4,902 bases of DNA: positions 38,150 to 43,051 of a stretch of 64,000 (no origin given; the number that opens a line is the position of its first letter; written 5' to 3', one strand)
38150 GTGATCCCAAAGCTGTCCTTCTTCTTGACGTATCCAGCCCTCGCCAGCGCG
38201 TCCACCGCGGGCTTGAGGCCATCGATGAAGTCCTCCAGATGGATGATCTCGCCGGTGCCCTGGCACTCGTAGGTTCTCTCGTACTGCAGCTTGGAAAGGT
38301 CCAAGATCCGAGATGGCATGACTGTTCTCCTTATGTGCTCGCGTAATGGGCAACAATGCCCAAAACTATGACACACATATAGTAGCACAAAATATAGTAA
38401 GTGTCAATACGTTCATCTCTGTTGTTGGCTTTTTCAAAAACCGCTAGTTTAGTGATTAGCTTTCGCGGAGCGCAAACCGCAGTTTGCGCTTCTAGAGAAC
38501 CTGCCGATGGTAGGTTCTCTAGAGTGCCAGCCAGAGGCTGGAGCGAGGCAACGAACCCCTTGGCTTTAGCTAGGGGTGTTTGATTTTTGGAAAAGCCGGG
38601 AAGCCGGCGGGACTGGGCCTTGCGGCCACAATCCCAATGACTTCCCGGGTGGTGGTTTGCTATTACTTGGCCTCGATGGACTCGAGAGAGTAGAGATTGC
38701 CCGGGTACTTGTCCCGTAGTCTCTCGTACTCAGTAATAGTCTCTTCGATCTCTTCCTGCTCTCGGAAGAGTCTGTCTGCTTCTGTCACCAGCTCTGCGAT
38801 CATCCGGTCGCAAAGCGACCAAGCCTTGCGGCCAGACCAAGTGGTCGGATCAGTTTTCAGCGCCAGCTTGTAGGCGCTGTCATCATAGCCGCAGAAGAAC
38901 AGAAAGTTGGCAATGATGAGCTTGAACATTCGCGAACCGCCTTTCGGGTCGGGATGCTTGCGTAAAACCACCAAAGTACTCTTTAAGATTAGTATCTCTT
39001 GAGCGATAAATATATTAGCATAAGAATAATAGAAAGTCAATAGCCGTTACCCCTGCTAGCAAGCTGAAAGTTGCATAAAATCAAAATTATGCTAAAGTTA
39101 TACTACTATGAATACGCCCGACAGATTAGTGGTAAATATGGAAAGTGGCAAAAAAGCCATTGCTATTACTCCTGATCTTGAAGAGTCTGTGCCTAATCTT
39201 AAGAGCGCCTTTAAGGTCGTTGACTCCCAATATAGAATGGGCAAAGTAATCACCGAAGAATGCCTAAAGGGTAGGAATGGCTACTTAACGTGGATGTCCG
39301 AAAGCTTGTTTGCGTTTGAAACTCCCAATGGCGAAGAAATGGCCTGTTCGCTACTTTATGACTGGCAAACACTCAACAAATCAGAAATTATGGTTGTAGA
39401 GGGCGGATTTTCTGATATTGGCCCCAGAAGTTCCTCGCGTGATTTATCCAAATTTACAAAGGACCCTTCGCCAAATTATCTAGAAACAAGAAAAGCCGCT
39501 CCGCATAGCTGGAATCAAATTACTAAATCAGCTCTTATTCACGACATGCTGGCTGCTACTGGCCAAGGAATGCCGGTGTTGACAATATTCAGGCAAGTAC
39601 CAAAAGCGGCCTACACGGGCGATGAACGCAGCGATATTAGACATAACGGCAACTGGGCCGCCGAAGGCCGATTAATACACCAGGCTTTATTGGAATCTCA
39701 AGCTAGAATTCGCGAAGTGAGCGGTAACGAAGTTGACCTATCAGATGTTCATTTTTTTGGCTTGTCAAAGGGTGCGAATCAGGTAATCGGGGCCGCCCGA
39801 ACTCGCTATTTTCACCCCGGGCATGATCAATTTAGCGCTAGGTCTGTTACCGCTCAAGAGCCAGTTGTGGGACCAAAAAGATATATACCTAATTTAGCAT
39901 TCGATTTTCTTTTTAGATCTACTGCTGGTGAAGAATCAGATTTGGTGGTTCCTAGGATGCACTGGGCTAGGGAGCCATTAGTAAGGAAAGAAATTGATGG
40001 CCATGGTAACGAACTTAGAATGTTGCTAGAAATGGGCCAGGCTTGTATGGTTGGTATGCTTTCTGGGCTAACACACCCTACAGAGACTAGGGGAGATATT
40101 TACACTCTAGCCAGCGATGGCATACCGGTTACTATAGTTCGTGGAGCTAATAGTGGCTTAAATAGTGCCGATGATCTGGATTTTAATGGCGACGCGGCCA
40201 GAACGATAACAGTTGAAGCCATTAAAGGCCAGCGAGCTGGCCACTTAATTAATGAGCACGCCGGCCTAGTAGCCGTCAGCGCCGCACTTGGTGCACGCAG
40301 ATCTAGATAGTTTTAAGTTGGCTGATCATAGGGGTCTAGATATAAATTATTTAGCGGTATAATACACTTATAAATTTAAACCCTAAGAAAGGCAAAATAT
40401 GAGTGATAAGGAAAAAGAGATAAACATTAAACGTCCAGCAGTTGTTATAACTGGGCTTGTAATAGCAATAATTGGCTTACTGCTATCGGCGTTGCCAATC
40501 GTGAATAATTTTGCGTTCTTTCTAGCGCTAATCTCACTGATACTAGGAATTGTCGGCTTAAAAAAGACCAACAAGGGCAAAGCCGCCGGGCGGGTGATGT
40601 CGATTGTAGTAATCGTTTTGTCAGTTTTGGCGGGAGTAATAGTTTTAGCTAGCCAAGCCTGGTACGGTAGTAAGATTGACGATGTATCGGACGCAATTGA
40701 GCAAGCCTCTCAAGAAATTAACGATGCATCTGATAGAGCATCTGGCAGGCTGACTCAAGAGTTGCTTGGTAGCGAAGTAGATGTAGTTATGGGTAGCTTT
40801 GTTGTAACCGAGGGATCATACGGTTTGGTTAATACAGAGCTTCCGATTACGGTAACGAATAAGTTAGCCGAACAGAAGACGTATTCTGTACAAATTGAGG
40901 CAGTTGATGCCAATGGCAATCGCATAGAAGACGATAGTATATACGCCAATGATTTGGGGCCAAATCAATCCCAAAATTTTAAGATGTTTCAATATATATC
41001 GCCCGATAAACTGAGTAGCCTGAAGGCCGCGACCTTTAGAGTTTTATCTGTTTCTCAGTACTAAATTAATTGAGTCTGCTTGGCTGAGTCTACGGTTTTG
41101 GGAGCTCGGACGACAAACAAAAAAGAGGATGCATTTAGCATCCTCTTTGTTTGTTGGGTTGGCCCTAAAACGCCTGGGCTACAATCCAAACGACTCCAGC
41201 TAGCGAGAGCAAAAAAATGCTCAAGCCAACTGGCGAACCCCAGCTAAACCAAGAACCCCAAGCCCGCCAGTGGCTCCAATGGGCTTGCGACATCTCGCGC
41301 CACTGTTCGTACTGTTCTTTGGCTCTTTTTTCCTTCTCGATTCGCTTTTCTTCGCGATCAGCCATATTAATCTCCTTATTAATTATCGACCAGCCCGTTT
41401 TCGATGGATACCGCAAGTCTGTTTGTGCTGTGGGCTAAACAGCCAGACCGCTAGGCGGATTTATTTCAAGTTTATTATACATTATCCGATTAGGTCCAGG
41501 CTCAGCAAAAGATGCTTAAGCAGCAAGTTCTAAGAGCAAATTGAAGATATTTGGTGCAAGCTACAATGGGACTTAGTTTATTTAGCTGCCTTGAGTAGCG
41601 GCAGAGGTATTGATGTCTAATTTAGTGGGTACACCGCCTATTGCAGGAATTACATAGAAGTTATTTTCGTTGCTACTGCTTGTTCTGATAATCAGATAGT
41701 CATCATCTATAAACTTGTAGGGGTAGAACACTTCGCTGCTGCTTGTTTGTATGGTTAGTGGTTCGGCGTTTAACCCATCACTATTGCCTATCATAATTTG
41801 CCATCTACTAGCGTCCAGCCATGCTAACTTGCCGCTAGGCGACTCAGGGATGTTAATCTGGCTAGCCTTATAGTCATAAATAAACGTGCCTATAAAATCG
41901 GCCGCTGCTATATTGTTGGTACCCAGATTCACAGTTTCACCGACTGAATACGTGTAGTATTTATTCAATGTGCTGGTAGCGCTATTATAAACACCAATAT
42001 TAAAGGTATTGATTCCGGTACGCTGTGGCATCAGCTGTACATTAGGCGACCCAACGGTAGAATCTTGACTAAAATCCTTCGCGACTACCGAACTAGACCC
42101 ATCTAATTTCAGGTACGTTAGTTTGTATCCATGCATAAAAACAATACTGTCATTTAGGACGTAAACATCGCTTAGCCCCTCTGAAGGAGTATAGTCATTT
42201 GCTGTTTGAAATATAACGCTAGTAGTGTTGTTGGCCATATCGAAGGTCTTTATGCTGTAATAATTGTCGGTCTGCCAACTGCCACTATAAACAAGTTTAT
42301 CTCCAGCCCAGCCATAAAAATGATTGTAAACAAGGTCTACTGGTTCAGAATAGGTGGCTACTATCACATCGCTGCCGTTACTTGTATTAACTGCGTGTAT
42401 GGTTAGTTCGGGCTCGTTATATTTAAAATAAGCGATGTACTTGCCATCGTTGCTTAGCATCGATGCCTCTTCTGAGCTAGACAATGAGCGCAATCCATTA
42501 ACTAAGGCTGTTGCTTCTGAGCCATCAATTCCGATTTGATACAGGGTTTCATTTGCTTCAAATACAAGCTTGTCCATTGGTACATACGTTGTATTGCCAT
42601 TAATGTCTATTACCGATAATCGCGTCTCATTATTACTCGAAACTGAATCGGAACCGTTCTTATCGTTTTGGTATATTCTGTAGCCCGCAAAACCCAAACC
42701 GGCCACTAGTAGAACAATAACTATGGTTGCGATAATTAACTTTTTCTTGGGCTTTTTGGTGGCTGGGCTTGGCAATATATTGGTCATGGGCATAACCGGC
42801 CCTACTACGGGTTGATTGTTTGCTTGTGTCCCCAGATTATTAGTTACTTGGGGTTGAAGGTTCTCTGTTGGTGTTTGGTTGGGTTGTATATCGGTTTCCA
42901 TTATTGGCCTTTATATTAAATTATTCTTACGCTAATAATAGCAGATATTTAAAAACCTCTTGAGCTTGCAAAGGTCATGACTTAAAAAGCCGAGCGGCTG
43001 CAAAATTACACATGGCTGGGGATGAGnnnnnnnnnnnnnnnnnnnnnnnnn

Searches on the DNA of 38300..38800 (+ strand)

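Call 87: search_dna_similar(query=window:38453-38584:+, collection=plasmids, mode=distant, max_evalue=0.01, max_rows=5)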
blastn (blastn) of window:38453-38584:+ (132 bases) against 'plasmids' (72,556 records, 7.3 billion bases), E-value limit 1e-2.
No match.

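Call 89: search_rna_families(source=window, start=38300, end=38800, threshold=evalue, max_evalue=5)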
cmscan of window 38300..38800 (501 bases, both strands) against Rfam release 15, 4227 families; matches with E-value up to 5: 2.
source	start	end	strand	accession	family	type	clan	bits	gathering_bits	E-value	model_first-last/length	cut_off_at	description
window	38526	38586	-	RF01880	Xist_exon1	Gene; lncRNA;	-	14.5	50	0.17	1-85/85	no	X-chromosome inactivation gene exon 1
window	38613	38628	-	RF02975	DUF3800-XI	Gene; sRNA;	-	12.8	37.8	2.6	6-21/48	no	DUF3800-XI RNA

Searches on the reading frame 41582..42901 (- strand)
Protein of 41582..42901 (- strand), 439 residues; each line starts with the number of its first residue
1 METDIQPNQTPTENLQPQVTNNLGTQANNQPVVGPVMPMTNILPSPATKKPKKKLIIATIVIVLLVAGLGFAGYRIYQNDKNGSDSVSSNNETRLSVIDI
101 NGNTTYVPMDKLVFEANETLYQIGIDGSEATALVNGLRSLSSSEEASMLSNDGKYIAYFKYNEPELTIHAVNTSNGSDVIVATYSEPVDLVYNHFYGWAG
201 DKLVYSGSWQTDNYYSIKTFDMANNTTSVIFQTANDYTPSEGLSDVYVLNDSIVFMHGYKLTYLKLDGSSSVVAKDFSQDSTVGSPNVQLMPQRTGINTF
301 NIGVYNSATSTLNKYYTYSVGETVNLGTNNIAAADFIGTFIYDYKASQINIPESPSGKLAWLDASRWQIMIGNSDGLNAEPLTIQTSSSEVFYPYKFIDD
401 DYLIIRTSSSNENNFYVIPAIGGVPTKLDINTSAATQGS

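Call 48: search_protein_families(library=pfam, max_evalue=0.001, proteins=[window:41582-42901:-])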
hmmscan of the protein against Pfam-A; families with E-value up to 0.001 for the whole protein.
window:41582-42901:- (439 aa): 0 families

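Call 85: search_protein_families(library=ncbifam, max_evalue=0.01, proteins=[window:41582-42901:-])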
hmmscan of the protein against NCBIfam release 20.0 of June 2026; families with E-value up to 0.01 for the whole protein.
window:41582-42901:- (439 aa): 2 families
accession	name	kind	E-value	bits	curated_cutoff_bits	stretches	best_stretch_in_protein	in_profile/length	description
NF004285.1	PRK05696.1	equivalog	0.0036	17.1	179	1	48-111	13-75/171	flagellar basal body-associated protein FliL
TIGR01495.1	ETRAMP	paralog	0.009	16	32.75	0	16-81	20-81/85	ETRAMP family protein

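Call 86: search_protein_families(library=phrogs, max_evalue=0.01, proteins=[window:41582-42901:-])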
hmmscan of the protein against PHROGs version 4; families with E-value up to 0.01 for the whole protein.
window:41582-42901:- (439 aa): 0 families
